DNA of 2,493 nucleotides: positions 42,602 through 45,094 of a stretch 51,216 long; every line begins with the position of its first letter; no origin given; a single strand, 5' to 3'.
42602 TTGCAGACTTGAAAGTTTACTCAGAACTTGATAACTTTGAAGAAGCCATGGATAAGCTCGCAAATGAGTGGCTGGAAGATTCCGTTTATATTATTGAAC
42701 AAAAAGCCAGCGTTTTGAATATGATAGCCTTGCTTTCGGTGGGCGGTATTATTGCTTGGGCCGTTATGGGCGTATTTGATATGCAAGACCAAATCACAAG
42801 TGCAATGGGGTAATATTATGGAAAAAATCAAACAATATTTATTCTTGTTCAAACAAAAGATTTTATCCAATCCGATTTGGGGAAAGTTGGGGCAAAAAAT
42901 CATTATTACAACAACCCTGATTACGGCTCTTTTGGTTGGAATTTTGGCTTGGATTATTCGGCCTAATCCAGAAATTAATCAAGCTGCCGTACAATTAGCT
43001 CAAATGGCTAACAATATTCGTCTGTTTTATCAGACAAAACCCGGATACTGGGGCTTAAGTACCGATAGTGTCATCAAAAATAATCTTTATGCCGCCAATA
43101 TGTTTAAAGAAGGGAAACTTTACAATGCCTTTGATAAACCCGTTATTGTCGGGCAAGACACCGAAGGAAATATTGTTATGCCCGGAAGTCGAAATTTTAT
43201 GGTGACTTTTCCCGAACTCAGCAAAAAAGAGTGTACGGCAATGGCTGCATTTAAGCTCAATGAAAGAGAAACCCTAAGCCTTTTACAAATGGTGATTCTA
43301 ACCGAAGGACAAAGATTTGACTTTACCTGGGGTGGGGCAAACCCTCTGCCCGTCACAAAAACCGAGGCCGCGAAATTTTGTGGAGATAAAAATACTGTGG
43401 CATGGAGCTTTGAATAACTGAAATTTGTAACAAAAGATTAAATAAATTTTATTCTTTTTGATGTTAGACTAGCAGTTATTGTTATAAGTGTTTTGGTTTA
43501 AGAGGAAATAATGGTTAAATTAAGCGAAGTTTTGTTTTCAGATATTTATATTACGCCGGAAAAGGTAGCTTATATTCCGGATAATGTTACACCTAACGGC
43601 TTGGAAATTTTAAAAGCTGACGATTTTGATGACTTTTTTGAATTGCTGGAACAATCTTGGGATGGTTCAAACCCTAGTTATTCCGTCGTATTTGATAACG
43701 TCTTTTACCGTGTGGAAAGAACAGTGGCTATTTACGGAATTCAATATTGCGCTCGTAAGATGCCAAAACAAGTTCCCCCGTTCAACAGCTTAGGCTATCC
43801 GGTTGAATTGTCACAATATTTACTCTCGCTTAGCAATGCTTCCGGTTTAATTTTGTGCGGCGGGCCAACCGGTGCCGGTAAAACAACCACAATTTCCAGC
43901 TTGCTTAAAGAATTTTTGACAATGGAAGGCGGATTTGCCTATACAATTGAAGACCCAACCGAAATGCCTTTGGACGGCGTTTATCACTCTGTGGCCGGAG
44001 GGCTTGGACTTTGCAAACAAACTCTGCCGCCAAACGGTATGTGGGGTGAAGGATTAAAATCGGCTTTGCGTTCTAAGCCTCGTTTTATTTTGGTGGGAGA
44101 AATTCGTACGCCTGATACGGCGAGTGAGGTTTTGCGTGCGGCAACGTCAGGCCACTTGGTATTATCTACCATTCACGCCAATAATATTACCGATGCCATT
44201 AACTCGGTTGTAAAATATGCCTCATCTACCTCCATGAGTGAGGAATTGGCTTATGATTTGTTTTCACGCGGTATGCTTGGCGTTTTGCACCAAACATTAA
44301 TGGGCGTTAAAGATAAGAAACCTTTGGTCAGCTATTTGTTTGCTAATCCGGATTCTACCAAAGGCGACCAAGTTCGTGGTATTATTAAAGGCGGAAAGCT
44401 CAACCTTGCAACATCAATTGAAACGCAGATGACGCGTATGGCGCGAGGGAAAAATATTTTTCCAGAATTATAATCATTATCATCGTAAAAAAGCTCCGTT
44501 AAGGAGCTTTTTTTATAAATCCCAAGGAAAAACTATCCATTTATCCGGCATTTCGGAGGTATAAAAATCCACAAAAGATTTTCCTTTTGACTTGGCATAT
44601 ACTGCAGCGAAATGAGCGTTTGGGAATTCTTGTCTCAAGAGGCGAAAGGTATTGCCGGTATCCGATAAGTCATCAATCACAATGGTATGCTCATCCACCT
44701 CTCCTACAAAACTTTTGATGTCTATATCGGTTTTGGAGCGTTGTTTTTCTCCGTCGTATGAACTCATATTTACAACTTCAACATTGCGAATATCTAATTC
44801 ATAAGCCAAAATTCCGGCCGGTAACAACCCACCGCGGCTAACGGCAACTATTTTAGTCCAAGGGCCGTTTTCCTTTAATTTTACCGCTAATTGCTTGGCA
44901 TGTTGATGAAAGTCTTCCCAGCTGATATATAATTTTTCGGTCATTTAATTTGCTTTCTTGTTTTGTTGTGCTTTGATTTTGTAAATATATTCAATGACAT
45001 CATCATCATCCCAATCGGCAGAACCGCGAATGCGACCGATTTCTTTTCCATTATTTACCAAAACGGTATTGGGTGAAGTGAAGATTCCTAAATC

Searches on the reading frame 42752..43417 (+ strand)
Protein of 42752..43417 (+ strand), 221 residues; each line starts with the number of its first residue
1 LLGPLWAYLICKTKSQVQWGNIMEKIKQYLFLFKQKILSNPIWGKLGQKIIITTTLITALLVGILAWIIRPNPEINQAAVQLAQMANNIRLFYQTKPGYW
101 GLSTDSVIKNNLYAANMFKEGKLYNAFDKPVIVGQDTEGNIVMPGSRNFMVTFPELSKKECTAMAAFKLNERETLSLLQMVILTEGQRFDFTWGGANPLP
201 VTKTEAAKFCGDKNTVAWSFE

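Call 39: search_protein_families(library=pfam, proteins=[window:42752-43417:+], max_evalue=0.01)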
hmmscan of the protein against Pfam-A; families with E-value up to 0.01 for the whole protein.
window:42752-43417:+ (221 aa): 2 families
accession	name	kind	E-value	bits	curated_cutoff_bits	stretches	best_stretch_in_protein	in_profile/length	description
PF05307.16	Bundlin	-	5.4e-06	27.2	22.3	1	72-171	6-104/151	Bundlin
PF08805.16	PilS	-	0.003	18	22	1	75-166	4-92/138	PilS N terminal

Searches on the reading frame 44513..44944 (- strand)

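Call 39: search_protein_families(library=pfam, proteins=[window:44513-44944:-], max_evalue=0.01)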
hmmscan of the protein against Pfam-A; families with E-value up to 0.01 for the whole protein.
window:44513-44944:- (143 aa): 1 family
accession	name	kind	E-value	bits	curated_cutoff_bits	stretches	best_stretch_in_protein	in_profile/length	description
PF00156.33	Pribosyltran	-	1.7e-15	57.1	26.3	1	9-142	2-152/158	Phosphoribosyl transferase domain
